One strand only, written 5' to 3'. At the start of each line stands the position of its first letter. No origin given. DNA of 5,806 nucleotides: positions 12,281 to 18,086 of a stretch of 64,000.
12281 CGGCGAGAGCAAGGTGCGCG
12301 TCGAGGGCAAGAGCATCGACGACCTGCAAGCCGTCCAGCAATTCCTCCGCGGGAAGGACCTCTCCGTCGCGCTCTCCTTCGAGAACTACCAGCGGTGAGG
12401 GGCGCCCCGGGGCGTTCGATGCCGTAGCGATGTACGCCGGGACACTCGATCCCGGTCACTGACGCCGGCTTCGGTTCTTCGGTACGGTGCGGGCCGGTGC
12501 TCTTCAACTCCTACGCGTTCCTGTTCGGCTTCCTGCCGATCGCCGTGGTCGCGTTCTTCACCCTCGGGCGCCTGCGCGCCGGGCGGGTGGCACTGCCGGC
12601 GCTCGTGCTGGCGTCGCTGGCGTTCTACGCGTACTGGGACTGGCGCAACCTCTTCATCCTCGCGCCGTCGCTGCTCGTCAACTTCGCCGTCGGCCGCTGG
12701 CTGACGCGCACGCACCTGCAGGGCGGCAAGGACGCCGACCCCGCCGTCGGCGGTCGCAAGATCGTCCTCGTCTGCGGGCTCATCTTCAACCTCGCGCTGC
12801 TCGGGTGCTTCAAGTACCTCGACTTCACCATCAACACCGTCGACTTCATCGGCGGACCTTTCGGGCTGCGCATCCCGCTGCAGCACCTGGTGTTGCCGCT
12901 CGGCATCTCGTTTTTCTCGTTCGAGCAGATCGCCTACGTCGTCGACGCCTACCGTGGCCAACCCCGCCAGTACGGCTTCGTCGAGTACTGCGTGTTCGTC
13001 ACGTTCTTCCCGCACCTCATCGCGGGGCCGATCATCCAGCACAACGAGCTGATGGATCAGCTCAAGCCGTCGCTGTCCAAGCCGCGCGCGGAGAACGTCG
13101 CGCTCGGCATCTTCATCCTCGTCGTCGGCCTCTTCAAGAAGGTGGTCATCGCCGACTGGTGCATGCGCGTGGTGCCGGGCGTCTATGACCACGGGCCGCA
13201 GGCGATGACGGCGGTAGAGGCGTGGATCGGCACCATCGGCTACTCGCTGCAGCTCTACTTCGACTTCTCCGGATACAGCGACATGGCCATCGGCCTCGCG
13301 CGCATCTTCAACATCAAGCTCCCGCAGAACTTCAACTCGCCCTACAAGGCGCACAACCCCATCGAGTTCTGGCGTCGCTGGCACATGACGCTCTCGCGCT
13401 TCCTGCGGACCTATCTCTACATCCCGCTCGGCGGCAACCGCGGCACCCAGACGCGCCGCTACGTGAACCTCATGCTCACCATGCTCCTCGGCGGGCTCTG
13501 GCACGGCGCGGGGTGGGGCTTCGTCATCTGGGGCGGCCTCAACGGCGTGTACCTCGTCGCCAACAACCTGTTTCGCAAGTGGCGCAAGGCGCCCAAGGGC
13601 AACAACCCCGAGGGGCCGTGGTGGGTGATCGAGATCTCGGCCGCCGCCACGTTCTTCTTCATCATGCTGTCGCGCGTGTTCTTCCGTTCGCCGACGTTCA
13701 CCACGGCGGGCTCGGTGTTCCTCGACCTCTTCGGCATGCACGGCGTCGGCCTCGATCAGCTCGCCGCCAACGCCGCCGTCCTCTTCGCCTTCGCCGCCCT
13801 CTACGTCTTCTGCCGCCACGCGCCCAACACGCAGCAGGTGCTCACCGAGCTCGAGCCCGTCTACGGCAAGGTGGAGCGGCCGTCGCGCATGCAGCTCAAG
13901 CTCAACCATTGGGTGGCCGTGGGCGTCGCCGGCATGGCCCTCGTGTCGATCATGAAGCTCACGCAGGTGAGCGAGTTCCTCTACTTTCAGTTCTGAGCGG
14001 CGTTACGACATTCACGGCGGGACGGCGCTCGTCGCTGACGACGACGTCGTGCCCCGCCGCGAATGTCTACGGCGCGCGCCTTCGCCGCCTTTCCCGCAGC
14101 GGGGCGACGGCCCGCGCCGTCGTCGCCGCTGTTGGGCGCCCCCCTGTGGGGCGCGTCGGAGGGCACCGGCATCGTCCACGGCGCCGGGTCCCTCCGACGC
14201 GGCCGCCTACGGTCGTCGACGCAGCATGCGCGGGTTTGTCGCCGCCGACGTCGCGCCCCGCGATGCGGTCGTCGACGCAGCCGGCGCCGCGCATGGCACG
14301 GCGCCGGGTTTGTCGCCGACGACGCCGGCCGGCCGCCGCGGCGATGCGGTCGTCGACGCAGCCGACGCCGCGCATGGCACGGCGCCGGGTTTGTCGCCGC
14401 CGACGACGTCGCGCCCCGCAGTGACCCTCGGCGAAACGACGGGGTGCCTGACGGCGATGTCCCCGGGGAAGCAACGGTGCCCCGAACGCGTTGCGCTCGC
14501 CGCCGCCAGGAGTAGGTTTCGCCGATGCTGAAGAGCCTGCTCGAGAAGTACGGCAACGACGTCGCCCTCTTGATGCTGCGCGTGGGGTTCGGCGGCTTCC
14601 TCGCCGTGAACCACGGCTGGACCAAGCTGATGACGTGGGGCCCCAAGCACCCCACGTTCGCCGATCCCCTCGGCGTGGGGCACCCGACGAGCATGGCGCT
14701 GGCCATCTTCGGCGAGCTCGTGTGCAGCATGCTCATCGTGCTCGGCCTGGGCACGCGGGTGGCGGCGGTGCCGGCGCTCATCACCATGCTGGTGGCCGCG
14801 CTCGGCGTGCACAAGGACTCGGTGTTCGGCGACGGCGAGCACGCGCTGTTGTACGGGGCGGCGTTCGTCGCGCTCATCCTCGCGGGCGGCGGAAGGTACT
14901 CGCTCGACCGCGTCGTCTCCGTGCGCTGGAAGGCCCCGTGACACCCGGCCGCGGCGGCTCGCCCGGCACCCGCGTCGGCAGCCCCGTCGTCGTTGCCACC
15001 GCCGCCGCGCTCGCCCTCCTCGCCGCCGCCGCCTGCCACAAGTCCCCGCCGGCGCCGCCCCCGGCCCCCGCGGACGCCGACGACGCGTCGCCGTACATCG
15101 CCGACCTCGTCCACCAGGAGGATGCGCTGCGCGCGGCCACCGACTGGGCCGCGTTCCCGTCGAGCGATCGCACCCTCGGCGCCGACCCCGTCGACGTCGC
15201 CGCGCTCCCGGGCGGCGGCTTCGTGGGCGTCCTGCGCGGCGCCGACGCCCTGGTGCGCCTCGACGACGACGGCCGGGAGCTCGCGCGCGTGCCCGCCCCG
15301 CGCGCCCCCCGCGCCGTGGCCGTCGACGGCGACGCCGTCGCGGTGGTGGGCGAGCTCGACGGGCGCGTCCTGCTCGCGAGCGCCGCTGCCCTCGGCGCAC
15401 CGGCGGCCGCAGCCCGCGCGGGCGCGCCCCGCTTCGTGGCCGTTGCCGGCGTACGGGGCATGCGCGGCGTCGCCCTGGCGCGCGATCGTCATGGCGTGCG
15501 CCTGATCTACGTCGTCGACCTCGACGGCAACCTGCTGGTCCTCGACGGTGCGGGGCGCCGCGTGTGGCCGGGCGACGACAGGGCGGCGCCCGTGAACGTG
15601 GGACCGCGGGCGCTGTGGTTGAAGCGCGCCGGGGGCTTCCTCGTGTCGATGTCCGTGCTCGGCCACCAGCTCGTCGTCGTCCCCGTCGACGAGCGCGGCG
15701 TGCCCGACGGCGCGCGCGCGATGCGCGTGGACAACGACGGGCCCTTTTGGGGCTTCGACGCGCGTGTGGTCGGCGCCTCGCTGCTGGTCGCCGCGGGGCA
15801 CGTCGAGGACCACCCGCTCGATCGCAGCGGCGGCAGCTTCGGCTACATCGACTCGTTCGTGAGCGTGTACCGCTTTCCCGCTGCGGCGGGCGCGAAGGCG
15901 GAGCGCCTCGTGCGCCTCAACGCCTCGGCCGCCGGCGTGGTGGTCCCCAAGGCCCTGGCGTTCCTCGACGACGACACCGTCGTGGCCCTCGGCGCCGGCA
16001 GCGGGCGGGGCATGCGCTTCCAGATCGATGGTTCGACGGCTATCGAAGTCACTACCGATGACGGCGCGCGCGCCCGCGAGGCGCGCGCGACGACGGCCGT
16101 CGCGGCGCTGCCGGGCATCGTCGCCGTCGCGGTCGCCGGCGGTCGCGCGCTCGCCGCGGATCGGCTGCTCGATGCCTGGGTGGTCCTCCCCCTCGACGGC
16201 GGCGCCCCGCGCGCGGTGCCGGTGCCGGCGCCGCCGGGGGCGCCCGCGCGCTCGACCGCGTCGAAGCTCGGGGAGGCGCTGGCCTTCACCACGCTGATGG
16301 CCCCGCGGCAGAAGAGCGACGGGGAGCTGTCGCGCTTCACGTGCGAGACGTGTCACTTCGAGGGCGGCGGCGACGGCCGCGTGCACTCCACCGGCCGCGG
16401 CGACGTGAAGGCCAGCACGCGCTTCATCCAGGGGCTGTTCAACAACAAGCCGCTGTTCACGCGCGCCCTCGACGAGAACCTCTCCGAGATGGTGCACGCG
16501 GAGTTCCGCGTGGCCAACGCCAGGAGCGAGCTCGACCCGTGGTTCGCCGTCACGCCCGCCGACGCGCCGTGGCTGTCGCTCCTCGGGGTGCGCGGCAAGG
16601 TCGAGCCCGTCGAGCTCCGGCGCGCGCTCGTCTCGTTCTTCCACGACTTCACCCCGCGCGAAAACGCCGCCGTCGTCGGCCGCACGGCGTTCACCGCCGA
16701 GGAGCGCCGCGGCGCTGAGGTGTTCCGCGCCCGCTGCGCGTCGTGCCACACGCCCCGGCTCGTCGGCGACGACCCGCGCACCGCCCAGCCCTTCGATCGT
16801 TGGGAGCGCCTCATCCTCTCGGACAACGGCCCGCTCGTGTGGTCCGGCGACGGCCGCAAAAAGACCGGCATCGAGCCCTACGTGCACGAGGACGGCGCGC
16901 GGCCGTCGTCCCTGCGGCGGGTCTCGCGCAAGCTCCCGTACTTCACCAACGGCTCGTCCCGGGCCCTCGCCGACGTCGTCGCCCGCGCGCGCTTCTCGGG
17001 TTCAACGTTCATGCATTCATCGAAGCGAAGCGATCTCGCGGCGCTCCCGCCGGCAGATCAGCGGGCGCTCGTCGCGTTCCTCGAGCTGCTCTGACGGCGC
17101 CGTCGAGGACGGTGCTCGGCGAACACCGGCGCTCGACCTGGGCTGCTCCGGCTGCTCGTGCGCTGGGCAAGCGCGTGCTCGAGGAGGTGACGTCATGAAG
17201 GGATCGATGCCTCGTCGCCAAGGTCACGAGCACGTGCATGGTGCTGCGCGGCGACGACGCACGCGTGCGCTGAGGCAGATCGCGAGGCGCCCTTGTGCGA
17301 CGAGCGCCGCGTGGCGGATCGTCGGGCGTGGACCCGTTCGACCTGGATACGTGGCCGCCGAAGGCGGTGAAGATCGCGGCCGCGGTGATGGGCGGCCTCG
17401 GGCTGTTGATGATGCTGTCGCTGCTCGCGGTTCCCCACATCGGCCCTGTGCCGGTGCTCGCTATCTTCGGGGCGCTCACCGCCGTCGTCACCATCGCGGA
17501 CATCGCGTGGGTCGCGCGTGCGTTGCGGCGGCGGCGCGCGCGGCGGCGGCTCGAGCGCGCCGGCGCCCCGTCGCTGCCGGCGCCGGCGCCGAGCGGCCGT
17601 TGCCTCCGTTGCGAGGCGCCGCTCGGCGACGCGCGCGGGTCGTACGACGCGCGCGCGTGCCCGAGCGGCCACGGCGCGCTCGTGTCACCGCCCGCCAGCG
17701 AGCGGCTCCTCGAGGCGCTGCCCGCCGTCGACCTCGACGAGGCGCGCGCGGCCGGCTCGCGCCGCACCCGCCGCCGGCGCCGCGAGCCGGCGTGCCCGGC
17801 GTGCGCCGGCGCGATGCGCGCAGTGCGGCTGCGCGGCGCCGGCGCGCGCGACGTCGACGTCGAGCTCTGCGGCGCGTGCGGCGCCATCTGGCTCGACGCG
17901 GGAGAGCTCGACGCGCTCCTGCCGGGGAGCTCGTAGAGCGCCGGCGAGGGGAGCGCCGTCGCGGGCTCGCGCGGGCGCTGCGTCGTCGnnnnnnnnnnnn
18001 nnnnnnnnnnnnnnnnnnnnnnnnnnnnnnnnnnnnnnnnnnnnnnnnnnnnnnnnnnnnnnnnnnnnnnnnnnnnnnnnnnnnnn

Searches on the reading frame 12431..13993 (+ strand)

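Call 71: search_protein_families(library=pfam, proteins=[window:12431-13993:+], max_evalue=0.01)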
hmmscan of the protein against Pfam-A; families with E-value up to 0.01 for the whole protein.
window:12431-13993:+ (521 aa): 2 families
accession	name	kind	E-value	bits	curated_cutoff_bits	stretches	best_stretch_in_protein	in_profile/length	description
PF03062.24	MBOAT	-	4.8e-36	125.2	27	1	161-388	59-304/337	MBOAT, membrane-bound O-acyltransferase family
PF13813.11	MBOAT_2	-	3.1e-06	27.8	25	1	298-361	2-67/85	Membrane bound O-acyl transferase family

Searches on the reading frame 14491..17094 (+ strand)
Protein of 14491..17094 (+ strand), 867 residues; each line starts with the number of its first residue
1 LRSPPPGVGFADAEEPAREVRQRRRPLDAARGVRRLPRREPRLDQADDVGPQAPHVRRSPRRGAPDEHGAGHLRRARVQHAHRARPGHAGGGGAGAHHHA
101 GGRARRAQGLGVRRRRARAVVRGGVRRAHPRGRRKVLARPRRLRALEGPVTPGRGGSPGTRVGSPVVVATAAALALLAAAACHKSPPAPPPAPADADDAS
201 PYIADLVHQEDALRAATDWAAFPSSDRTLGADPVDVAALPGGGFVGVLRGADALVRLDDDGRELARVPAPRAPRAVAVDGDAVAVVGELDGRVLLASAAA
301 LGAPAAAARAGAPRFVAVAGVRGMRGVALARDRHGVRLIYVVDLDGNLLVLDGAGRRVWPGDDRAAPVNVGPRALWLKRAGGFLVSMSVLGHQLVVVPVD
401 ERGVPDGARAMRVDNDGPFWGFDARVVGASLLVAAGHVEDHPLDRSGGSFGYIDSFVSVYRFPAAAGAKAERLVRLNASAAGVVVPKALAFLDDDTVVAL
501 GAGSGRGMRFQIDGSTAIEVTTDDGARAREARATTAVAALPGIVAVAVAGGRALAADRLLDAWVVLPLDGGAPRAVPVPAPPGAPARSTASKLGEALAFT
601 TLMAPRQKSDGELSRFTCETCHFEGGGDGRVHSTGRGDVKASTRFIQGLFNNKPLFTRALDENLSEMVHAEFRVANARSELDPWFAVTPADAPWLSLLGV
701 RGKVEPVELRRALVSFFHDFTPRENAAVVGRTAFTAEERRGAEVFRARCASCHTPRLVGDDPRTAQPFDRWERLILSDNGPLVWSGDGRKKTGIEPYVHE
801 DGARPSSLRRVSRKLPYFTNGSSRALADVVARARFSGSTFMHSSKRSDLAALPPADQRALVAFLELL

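Call 3: search_protein_families(library=pfam, proteins=[window:14491-17094:+], max_evalue=1)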
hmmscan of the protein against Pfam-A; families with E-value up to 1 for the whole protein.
window:14491-17094:+ (867 aa): 5 families
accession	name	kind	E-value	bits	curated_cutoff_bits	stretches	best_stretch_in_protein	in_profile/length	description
PF00034.26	Cytochrom_C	-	8.1e-05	24.3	21.3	1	740-776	3-42/90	Cytochrome c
PF13442.11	Cytochrome_CBB3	-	0.00042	21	27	1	737-762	2-25/68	Cytochrome C oxidase, cbb3-type, subunit III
PF13522.11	GATase_6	-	0.0073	16.8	27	1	283-348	62-125/130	Glutamine amidotransferase domain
PF03150.19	CCP_MauG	-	0.15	13.1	25.6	0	748-765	23-40/149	Di-haem cytochrome c peroxidase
PF09086.16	DUF1924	-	0.29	11.9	22.5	0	727-757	8-37/96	Domain of unknown function (DUF1924)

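Call 11: search_protein_families(library=ncbifam, proteins=[window:14491-17094:+], max_evalue=1)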
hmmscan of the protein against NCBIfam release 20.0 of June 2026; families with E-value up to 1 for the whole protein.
window:14491-17094:+ (867 aa): 6 families
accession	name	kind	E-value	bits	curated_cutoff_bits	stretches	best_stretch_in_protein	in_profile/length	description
NF045930.1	Cytc6PetJCyano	equivalog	0.00076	19.4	135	1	729-754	19-44/110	cytochrome c6 PetJ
TIGR03981.2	SAM_quin_mod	hypoth_equivalog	0.0037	16.2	340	1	732-831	261-356/411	His-Xaa-Ser system-associated MauG-like protein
TIGR03791.1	TTQ_mauG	equivalog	0.0051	16.1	443.85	1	711-864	135-275/291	tryptophan tryptophylquinone biosynthesis enzyme MauG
TIGR04039.1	MXAN_0977_Heme2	hypoth_equivalog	0.015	14.4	362.85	1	731-845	165-287/336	MbnH family di-heme enzyme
TIGR04315.1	octaheme_Shew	subfamily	0.026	13.5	375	1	608-633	138-163/440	tetrathionate reductase family octaheme c-type cytochrome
NF050122.1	bc1_QcrC_actin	exception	0.052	12.8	200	1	736-754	134-152/253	cytochrome bc1 complex diheme cytochrome c subunit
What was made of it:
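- On Bacterial metallothionein: No metallothionein model appears among the Pfam or NCBIfam hits at E up to 1 (calls 3, 11).
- Closest known: Bacterial metallothioneins. Different: There is no profile match (calls 3, 11).
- No metallothionein model in Pfam or NCBIfam matches (calls 3, 11).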

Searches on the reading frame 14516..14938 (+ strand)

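Call 71: search_protein_families(library=pfam, proteins=[window:14516-14938:+], max_evalue=0.01)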
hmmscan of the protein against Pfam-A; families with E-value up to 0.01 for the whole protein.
window:14516-14938:+ (141 aa): 2 families
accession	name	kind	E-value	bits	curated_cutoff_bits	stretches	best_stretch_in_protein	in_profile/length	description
PF07681.17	DoxX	-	1.3e-14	55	23.6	1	17-99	1-84/85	DoxX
PF04173.18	DoxD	-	0.00014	22.3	22.7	1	61-136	67-146/167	TQO small subunit DoxD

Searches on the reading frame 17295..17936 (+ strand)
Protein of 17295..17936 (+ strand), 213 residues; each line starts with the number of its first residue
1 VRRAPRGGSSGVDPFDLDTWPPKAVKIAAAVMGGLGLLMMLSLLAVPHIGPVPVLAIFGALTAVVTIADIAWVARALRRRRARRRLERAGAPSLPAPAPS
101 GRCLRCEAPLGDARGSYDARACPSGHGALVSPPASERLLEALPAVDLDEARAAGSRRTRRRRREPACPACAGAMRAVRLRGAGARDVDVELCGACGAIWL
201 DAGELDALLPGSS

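Call 3: search_protein_families(library=pfam, proteins=[window:17295-17936:+], max_evalue=1)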
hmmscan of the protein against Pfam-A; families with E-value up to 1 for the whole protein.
window:17295-17936:+ (213 aa): 4 families
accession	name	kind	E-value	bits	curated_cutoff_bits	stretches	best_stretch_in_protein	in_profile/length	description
PF13453.11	Zn_ribbon_TFIIB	-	1.4e-08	34.4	22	1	167-209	2-39/41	Transcription factor zinc-finger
PF24042.1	DUF7351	-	0.0018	18.5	31.2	1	101-196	2-98/177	Domain of unknown function (DUF7351)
PF07264.17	EI24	-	0.0026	18.3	32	1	30-89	117-173/199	Sulfate transporter CysZ/Etoposide-induced protein 2.4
PF17915.7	zf_Rg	-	0.096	12.6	25.5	0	166-180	9-23/49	Reverse gyrase zinc finger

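Call 11: search_protein_families(library=ncbifam, proteins=[window:17295-17936:+], max_evalue=1)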
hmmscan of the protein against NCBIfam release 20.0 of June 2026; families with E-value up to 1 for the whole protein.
window:17295-17936:+ (213 aa): 1 family
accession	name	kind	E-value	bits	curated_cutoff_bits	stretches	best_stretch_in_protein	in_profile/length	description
NF033872.1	SidA_fam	subfamily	0.27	10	60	1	25-75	305-352/379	T4SS effector SidA family protein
